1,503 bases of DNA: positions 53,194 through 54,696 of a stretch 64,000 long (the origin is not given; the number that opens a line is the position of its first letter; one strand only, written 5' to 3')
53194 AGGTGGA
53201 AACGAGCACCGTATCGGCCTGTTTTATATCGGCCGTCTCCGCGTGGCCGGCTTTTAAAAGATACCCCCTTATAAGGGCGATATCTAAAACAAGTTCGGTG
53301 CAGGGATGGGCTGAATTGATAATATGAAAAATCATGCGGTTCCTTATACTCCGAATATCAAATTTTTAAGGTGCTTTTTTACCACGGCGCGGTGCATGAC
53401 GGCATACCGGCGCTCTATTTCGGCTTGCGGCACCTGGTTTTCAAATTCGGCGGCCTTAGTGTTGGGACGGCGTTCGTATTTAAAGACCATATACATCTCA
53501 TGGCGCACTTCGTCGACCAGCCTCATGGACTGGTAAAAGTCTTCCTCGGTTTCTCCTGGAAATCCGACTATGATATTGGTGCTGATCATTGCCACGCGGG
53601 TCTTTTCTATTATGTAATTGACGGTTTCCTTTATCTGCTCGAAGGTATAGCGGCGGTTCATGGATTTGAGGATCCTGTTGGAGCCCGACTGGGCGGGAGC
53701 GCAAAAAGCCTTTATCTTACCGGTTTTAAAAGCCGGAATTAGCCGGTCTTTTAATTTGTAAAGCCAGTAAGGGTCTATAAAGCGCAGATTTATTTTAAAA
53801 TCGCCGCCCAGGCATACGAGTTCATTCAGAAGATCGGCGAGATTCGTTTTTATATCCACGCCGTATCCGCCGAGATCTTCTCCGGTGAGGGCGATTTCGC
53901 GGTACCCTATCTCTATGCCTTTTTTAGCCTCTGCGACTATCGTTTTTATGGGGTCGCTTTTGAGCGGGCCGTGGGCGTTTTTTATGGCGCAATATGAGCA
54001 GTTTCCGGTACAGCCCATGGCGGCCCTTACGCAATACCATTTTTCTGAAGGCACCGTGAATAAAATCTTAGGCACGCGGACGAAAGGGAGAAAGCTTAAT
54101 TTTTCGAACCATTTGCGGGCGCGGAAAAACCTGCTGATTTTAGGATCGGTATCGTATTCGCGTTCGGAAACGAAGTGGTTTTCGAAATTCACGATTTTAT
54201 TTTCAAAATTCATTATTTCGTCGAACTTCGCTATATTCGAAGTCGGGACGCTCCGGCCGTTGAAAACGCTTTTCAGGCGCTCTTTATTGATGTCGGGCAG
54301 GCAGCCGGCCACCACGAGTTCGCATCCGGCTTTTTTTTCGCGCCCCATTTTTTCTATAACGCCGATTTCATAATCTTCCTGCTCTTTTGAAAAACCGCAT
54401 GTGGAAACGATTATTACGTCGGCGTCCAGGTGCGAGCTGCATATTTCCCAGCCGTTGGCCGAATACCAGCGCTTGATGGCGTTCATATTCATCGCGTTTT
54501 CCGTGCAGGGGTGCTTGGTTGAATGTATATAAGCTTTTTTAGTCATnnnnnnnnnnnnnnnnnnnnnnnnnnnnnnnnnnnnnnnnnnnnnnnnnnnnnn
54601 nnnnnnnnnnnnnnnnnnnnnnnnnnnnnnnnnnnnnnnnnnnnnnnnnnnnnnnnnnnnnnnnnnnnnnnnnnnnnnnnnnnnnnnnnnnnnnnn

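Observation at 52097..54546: Tandem pair of MiaB-family radical SAM proteins without TRAM domains next to a ketosynthase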

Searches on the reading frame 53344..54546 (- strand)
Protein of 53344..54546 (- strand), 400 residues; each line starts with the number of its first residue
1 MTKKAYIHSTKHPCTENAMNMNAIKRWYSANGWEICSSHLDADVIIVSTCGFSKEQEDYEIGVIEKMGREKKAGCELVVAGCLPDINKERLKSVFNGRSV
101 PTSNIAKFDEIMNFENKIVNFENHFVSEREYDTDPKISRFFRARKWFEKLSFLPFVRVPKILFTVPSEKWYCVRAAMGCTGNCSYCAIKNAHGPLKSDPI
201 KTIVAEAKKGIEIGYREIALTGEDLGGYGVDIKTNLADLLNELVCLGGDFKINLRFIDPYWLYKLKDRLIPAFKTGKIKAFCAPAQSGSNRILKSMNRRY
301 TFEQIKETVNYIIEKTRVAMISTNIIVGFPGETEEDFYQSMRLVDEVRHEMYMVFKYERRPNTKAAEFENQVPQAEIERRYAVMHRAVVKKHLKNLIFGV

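Call 3: search_protein_families(library=pfam, proteins=[window:53344-54546:-], max_evalue=0.01)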
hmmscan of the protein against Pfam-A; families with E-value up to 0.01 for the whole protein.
window:53344-54546:- (400 aa): 2 families
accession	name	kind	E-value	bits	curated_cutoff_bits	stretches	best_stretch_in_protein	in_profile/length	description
PF04055.27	Radical_SAM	-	7.2e-21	75.5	29.5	1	178-343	6-165/166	Radical SAM superfamily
PF00919.26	UPF0004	-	8e-13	48.7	27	1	12-94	7-89/98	Uncharacterized protein family UPF0004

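Call 4: search_protein_families(library=ncbifam, proteins=[window:53344-54546:-], max_evalue=0.001)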
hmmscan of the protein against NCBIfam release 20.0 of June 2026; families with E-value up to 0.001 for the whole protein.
window:53344-54546:- (400 aa): 21 families
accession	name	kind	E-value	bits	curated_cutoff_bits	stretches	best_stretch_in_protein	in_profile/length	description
TIGR00089.1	TIGR00089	subfamily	3.3e-74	250.2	251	1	14-389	9-360/429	MiaB/RimO family radical SAM methylthiotransferase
TIGR01578.1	MiaB-like-B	hypoth_equivalog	3e-66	223.9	314.7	1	11-396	6-363/421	tRNA (N(6)-L-threonylcarbamoyladenosine(37)-C(2))-methylthiotransferase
TIGR01579.1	MiaB-like-C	equivalog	1.6e-59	202.2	357.05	1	14-391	6-362/416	tRNA (N(6)-L-threonylcarbamoyladenosine(37)-C(2))-methylthiotransferase MtaB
TIGR01125.1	TIGR01125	equivalog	1.2e-53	182.8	356.95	1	12-390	7-362/432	30S ribosomal protein S12 methylthiotransferase RimO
TIGR01574.1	miaB-methiolase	equivalog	1e-50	173.1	355.3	1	12-391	7-369/437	tRNA (N6-isopentenyl adenosine(37)-C2)-methylthiotransferase MiaB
NF010916.0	PRK14336.1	equivalog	9.7e-36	123.4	606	1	174-386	129-343/418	tRNA (N6-isopentenyl adenosine(37)-C2)-methylthiotransferase MiaB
TIGR04014.1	B12_SAM_MJ_0865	equivalog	9.7e-18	64.1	360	1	176-377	166-366/434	methyl-coenzyme M reductase glutamine C-methyltransferase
TIGR04013.1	B12_SAM_MJ_1487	hypoth_equivalog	5.5e-15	55.1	251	1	285-351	273-337/382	TIGR04013 family B12-binding domain/radical SAM domain-containing protein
TIGR04479.1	bcpD_PhpK_rSAM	subfamily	1.1e-10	40.5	600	1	172-354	243-416/504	PhpK family radical SAM P-methyltransferase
TIGR03960.1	rSAM_fuse_unch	hypoth_equivalog_domain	7.9e-08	31.2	462.3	1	175-361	258-438/605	TIGR03960 family B12-binding radical SAM protein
TIGR04072.2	rSAM_ladder_B12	equivalog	5e-06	25.4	360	1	171-355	181-357/443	lipid biosynthesis B12-binding/radical SAM protein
NF038361.1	rSAM_Sden_1168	equivalog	5.8e-06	25.1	575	1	174-363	286-467/560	Sden_1168 family B12-binding radical SAM P-methyltransferase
NF006065.0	PRK08207.2-4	equivalog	7.7e-06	25.1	922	1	280-342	290-351/484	coproporphyrinogen III oxidase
TIGR03994.1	rSAM_HemZ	equivalog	1.6e-05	24.2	321.4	1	274-351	194-270/401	coproporphyrinogen dehydrogenase HemZ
TIGR03904.1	SAM_YgiQ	equivalog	6.3e-05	21.7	462.35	0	172-209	296-334/558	YgiQ family radical SAM protein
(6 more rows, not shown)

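Call 6: find_homologous_proteins(query=window:53344-54546:-)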
Query window:53344-54546:- (400 aa): 7893 proteins with E <= 0.001 among 8000 candidates; the best 120 are listed.
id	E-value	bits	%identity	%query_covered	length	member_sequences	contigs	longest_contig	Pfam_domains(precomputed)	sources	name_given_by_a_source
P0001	3.1e-270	914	99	100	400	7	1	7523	PF04055.28,PF00919.27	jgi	-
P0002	1.7e-236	802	85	100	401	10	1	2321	PF04055.28,PF00919.27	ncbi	-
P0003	1.2e-226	770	81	100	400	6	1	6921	PF04055.28,PF00919.27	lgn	-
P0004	1.6e-210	717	74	100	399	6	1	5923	PF04055.28,PF00919.27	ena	-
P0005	1.9e-202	690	70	100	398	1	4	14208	PF04055.28,PF00919.27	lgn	-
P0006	7.2e-193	659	68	99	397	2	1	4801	PF04055.28,PF00919.27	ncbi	-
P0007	2.0e-180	618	66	99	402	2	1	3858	PF04055.28,PF00919.27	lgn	-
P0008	1.3e-176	605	63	99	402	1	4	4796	PF04055.28,PF00919.27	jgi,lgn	jgi:MiaB/RimO family radical SAM methylthiotransferase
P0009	3.4e-176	604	63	99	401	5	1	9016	PF04055.28,PF00919.27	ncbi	-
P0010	2.0e-174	598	63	100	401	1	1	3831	PF04055.28,PF00919.27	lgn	-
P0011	7.5e-173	593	62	99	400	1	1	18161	PF04055.28,PF00919.27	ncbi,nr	ncbi:MAG: radical SAM protein [Candidatus Riflebacteria bacterium]|nr:radical SAM protein [Candidatu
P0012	5.1e-172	590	63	99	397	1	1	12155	PF04055.28,PF00919.27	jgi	-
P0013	6.3e-172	590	63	99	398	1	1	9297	PF04055.28,PF00919.27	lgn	-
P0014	1.5e-169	582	62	98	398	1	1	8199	PF04055.28,PF00919.27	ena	-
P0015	2.9e-169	581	62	99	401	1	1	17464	PF04055.28,PF00919.27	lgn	-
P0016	2.0e-167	575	61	99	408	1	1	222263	PF04055.28,PF00919.27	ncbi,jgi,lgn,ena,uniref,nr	ncbi:MAG: hypothetical protein CVV64_10180 [Candidatus Wallbacteria bacterium HGW-Wallbacteria-1]|jg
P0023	2.5e-157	542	59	100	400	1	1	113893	PF04055.28,PF00919.27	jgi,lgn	jgi:MiaB/RimO family radical SAM methylthiotransferase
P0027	1.1e-154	533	57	99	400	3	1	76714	PF04055.28,PF00919.27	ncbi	-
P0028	5.2e-154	531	58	99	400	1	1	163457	PF04055.28,PF00919.27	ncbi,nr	ncbi:MAG: radical SAM protein [Candidatus Riflebacteria bacterium]|nr:radical SAM protein [Candidatu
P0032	1.8e-151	523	56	99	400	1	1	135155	PF04055.28,PF00919.27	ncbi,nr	ncbi:MAG: radical SAM protein [Candidatus Riflebacteria bacterium]|nr:radical SAM protein [Candidatu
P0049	2.8e-138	479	53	99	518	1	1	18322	PF04055.28,PF00919.27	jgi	jgi:MiaB/RimO family radical SAM methylthiotransferase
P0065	1.6e-74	269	37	99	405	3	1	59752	PF04055.28,PF00919.27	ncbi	-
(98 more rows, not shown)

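Call 8: find_encoding_contigs(protein=P0016, flank=10000, max_places=2)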
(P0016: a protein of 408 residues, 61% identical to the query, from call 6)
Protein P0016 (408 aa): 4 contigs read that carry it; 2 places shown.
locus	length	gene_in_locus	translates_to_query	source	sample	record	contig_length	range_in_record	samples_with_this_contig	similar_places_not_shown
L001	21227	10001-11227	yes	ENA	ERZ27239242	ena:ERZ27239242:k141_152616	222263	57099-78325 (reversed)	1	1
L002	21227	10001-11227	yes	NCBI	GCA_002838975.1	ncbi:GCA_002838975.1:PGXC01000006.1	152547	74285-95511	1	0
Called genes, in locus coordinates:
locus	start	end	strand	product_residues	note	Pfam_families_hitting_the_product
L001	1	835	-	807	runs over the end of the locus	PF03176:MMPL, PF02460:Patched (faint), PF12349:Sterol-sensing (weak), PF03176:MMPL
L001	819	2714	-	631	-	PF02310:B12-binding, PF04055:Radical_SAM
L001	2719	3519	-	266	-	PF00106:adh_short, PF08659:KR, PF13561:adh_short_C2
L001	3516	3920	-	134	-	PF00550:PP-binding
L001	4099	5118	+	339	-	PF02608:Bmp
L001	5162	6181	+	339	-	PF04055:Radical_SAM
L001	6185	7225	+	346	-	PF00109:ketoacyl-synt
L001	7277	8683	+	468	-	PF25084:LbH_EIF2B (weak), PF00132:Hexapep (faint), PF25087:GMPPB_C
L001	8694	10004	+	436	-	PF00109:ketoacyl-synt, PF02801:Ketoacyl-synt_C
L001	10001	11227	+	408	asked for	PF00919:UPF0004, PF04055:Radical_SAM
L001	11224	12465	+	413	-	PF00919:UPF0004, PF04055:Radical_SAM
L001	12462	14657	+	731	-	-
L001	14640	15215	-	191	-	PF04186:FxsA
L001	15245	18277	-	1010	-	PF08269:dCache_2, PF17200:sCache_2, PF08447:PAS_3, PF00989:PAS, PF08448:PAS_4, PF13426:PAS_9, PF00512:HisKA, PF02518:HATPase_c, +5 more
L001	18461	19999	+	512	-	PF01451:LMWPc, PF03599:CdhD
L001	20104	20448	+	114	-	PF13183:Fer4_8 (faint), PF13534:Fer4_17 (faint), PF00037:Fer4, PF12837:Fer4_6, PF13237:Fer4_10 (weak), PF12838:Fer4_7, PF13187:Fer4_9, PF00037:Fer4 (weak), +6 more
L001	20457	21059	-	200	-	-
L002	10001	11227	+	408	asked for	PF00919:UPF0004, PF04055:Radical_SAM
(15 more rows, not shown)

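Call 17: find_encoding_contigs(protein=P0028, flank=10000, max_places=1)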
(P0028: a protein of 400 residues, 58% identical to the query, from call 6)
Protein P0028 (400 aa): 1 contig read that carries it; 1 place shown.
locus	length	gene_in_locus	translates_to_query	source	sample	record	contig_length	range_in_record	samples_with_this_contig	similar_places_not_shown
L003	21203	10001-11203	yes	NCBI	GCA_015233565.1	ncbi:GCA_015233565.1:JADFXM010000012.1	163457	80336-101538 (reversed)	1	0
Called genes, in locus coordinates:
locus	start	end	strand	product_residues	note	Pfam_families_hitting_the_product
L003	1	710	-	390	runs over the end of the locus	PF13421:Band_7_1, PF01145:Band_7 (weak), PF17032:Zn_ribbon_15 (faint), PF12773:DZR, PF13240:Zn_Ribbon_1 (weak), PF12773:DZR, PF13240:Zn_Ribbon_1 (weak), PF13248:Zn_ribbon_3 (weak), +1 more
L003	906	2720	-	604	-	PF07690:MFS_1 (weak), PF00854:PTR2, PF07690:MFS_1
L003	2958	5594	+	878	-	-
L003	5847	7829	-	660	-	PF13581:HATPase_c_2, PF11849:DUF3369 (faint), PF13492:GAF_3 (faint), PF01590:GAF, PF13185:GAF_2, PF00990:GGDEF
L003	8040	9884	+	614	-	PF13360:PQQ_2, PF13570:Beta-prop_ACSF4 (weak)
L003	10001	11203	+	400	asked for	PF00919:UPF0004, PF04055:Radical_SAM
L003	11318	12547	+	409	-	PF00919:UPF0004, PF04055:Radical_SAM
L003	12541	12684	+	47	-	-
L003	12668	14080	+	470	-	PF02310:B12-binding (weak), PF04055:Radical_SAM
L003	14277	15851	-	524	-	PF13231:PMT_2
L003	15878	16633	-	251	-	PF04029:2-ph_phosp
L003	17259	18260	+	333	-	PF07885:Ion_trans_2, PF02254:TrkA_N, PF02080:TrkA_C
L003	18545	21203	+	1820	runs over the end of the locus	-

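Call 18: find_encoding_contigs(protein=P0065, flank=10000, max_places=2)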
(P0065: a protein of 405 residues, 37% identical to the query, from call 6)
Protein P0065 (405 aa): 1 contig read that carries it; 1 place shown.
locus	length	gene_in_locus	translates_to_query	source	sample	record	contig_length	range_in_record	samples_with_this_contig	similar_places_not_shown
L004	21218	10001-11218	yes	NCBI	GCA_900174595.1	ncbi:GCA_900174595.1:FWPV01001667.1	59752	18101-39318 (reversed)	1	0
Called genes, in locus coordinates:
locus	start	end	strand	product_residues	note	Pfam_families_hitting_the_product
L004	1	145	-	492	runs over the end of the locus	-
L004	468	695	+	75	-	-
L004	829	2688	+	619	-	PF01663:Phosphodiest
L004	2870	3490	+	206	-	PF00160:Pro_isomerase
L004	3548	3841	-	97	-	PF13893:RRM_5 (weak), PF16367:RRM_7 (faint), PF00076:RRM_1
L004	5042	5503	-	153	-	PF22636:FlK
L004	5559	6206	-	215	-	PF00406:ADK, PF13207:AAA_17, PF17213:Hydin_ADK (faint), PF05191:ADK_lid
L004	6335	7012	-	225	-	PF00753:Lactamase_B, PF19583:ODP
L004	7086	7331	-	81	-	-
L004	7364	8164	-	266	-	PF00753:Lactamase_B, PF23023:Anti-Pycsar_Apyc1 (faint)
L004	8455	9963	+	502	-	PF02310:B12-binding, PF04055:Radical_SAM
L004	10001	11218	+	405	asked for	PF00919:UPF0004, PF04055:Radical_SAM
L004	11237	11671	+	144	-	-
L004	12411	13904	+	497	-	PF00174:Oxidored_molyb, PF03404:Mo-co_dimer, PF02412:TSP_3 (faint)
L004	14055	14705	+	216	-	-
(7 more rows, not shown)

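Call 20: find_related_loci(query=A1, collection=genome_contigs, flank=10000)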
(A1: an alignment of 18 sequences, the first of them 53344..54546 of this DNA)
Query A1 (400 aa) in genome_contigs; peptide patterns used: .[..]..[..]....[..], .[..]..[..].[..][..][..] (x = any residue, [..] = any of these).
99 stretches matched a pattern; 41 encode a relative of the query (tblastn E <= 1e-3); 41 distinct loci.
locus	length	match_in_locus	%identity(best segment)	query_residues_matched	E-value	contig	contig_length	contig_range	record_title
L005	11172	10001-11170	96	1-390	0e+0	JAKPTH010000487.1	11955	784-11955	MAG: bacterium isolate JPNA_metabat.86 k141_505474, whole genome shotgun sequence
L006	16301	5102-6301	85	1-400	0e+0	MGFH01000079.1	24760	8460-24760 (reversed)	MAG: Candidatus Wallbacteria bacterium GWC2_49_35 gwc2_scaffold_1951, whole genome shotgun sequence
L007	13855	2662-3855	83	3-400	0e+0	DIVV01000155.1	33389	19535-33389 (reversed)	MAG TPA_asm: bacterium UBP16_UBA6123 isolate UBA6123 UBA6123_contig_29546, whole genome shotgun sequence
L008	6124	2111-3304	81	3-400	0e+0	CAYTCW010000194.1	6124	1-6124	MAG TPA_asm: uncultured bacterium isolate SRP192927_co10_55 genome assembly, contig: NODE_12357_length_6124_cov_9.894876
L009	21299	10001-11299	67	1-399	0e+0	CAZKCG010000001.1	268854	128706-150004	MAG TPA_asm: uncultured bacterium isolate SRP302447_co1_224 genome assembly, contig: NODE_131_length_268854_cov_9.977068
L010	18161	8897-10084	62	3-398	5e-179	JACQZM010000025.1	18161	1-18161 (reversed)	MAG: Candidatus Riflebacteria bacterium isolate NC_groundwater_1567_Pr4_S-0.65um_68_8 SR1-18-Sp65_coassembly_scaffold_14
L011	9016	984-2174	63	3-399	2e-172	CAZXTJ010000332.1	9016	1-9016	MAG TPA_asm: uncultured bacterium isolate binchicken_co56_54 genome assembly, contig: NODE_2547_length_9016_cov_6.303426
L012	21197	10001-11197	58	1-399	2e-167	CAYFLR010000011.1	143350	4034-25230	MAG TPA_asm: uncultured bacterium isolate ERP019367_co2_29 genome assembly, contig: NODE_125_length_143350_cov_3.191123,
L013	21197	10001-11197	55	1-399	8e-161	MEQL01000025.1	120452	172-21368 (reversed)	MAG: Bdellovibrionales bacterium RIFOXYD12_FULL_39_22 rifoxyd3_full_scaffold_24, whole genome shotgun sequence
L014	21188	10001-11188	57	3-397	5e-161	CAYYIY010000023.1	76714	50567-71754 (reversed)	MAG TPA_asm: uncultured bacterium isolate binchicken_co135_188 genome assembly, contig: NODE_755_length_76714_cov_4.3880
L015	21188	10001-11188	58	3-397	1e-158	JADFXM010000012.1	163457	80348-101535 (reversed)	MAG: Candidatus Riflebacteria bacterium isolate nDJH14bin3 nDJH14_bin3_NODE_12_length_163457_cov_86.899627, whole genome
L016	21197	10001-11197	56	3-397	1e-157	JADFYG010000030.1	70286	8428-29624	MAG: Candidatus Riflebacteria bacterium isolate nDJH6bin19 nDJH6_bin19_NODE_30_length_70286_cov_3.551063, whole genome s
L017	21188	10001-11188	56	3-397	7e-157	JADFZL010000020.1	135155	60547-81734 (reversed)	MAG: Candidatus Riflebacteria bacterium isolate nHGRbin4 nHGR_bin4_NODE_20_length_135155_cov_24.736595, whole genome sho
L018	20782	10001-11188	56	3-397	3e-156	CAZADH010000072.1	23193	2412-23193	MAG TPA_asm: uncultured bacterium isolate binchicken_co66_272 genome assembly, contig: NODE_3633_length_23193_cov_4.6733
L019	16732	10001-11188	55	3-397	4e-154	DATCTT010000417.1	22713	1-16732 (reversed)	MAG TPA_asm: Candidatus Ozemobacteraceae bacterium isolate SMAG_U7338 k141_93401, whole genome shotgun sequence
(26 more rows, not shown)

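Call 30: predict_structure(alignment_id=A1)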
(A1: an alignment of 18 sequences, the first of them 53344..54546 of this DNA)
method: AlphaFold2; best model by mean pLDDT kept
length: 400 residues; sequences in the alignment: 18
mean_pLDDT: 91.2   pTM: 0.88
mean pLDDT of the five models: 91.2, 90.9, 89.1, 87.9, 84.6
residues with pLDDT >= 90: 283; 70-90: 110; 50-70: 6; < 50: 1
segments of 3 or more residues with pLDDT < 50: none
pLDDT, mean of each block of 10 residues (from residue 1): 91 87 96 96 95 84 96 95 87 92 91 94 92 87 93 89 90 88 74 84 97 96 83 94 96 93 96 97 90 92 96 94 93 95 93 88 84 95 95 77
secondary structure, 60 per line:
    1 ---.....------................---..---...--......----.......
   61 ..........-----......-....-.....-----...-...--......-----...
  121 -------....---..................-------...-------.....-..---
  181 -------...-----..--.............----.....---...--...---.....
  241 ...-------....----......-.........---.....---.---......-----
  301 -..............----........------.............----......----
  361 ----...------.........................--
elements in order: E4-8 H15-30 E44-49 H54-70 E76-81 H83-86 H88-92 E98-100 H107-112 H128-131 H135-152 E170-174 H200-212 E217-221 H236-243 E251-254 H259-264 H266-274 E278-282 H290-295 H302-315 E320-327 H334-346 E351-356 H374-398

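Call 44: find_encoding_contigs(protein=P0027, flank=10000, max_places=1)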
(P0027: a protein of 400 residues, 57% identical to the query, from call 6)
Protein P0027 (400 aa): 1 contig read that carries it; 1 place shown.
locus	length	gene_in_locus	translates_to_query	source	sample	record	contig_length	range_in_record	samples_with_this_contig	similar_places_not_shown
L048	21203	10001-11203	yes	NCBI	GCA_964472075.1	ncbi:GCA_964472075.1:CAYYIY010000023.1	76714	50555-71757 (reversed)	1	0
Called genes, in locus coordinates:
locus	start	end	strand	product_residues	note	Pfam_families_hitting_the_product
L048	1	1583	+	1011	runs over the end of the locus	PF00672:HAMP, PF07228:SpoIIE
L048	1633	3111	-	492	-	-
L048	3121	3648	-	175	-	-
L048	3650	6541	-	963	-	-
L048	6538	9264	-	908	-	PF13646:HEAT_2 (faint)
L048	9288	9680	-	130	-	-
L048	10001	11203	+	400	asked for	PF00919:UPF0004, PF04055:Radical_SAM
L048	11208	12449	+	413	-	PF00919:UPF0004, PF04055:Radical_SAM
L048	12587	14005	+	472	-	PF02310:B12-binding, PF04055:Radical_SAM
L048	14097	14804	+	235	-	PF01209:Ubie_methyltran, PF13489:Methyltransf_23, PF05219:DREV (weak), PF05175:MTS (weak), PF13847:Methyltransf_31, PF08241:Methyltransf_11, PF08242:Methyltransf_12, PF13649:Methyltransf_25, +1 more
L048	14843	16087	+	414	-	PF00919:UPF0004, PF04055:Radical_SAM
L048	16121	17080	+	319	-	PF04909:Amidohydro_2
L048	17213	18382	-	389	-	-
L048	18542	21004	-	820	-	PF03176:MMPL, PF02460:Patched (weak), PF12349:Sterol-sensing (weak), PF03176:MMPL, PF00873:ACR_tran (weak)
